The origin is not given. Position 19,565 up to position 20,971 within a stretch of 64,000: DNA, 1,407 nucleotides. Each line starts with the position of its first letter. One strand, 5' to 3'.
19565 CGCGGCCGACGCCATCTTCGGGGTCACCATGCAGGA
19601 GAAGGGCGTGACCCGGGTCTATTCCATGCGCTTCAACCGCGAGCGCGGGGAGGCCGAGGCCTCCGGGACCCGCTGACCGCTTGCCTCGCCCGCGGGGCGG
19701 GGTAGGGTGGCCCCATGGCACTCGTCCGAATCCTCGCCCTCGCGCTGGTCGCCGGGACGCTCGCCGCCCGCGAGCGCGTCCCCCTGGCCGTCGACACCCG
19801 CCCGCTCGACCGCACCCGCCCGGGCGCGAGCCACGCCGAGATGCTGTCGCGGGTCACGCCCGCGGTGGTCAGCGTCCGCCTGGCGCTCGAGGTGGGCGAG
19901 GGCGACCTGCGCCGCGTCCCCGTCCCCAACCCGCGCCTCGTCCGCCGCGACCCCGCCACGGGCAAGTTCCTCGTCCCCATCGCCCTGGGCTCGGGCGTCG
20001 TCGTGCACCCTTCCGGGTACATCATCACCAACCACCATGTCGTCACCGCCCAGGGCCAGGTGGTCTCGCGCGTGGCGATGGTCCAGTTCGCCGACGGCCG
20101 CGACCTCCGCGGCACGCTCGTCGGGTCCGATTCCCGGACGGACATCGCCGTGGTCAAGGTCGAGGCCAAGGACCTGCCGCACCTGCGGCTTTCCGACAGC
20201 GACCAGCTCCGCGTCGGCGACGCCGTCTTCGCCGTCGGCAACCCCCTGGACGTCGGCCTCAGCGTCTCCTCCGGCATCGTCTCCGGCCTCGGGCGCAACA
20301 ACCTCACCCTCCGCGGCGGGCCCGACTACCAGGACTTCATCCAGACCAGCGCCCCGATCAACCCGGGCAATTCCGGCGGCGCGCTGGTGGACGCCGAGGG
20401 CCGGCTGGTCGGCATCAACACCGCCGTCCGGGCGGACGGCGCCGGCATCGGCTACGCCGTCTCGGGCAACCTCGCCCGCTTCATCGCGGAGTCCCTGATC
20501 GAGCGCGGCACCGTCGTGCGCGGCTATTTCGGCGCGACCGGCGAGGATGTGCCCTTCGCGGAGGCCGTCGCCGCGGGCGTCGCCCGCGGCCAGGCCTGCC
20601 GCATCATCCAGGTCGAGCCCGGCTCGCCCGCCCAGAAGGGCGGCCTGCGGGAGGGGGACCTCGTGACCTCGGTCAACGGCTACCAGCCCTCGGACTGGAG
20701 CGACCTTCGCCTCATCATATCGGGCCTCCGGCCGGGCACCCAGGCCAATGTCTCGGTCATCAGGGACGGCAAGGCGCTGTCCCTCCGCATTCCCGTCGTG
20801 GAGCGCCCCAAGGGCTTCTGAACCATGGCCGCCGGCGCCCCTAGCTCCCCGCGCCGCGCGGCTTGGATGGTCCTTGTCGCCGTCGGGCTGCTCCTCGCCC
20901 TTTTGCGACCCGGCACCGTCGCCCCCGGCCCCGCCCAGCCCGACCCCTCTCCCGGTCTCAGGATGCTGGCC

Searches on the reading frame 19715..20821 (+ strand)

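Call 97: search_protein_families(library=pfam, proteins=[window:19715-20821:+], max_evalue=0.00001)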
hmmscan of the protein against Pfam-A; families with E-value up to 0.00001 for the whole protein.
window:19715-20821:+ (368 aa): 5 families
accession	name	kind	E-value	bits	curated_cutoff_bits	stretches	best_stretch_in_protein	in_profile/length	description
PF13365.12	Trypsin_2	-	1.4e-35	123.6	27.6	1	92-234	1-144/144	Trypsin-like peptidase domain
PF00089.32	Trypsin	-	9.4e-16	58.7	20.6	1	85-244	14-204/220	Trypsin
PF13180.12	PDZ_2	-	5.1e-13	49.5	27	1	296-361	15-80/80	PDZ domain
PF17820.7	PDZ_6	-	2.4e-09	37.2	27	1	297-336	2-41/54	PDZ domain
PF00595.29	PDZ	-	4.6e-08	33.8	23.2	1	286-334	23-66/81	PDZ domain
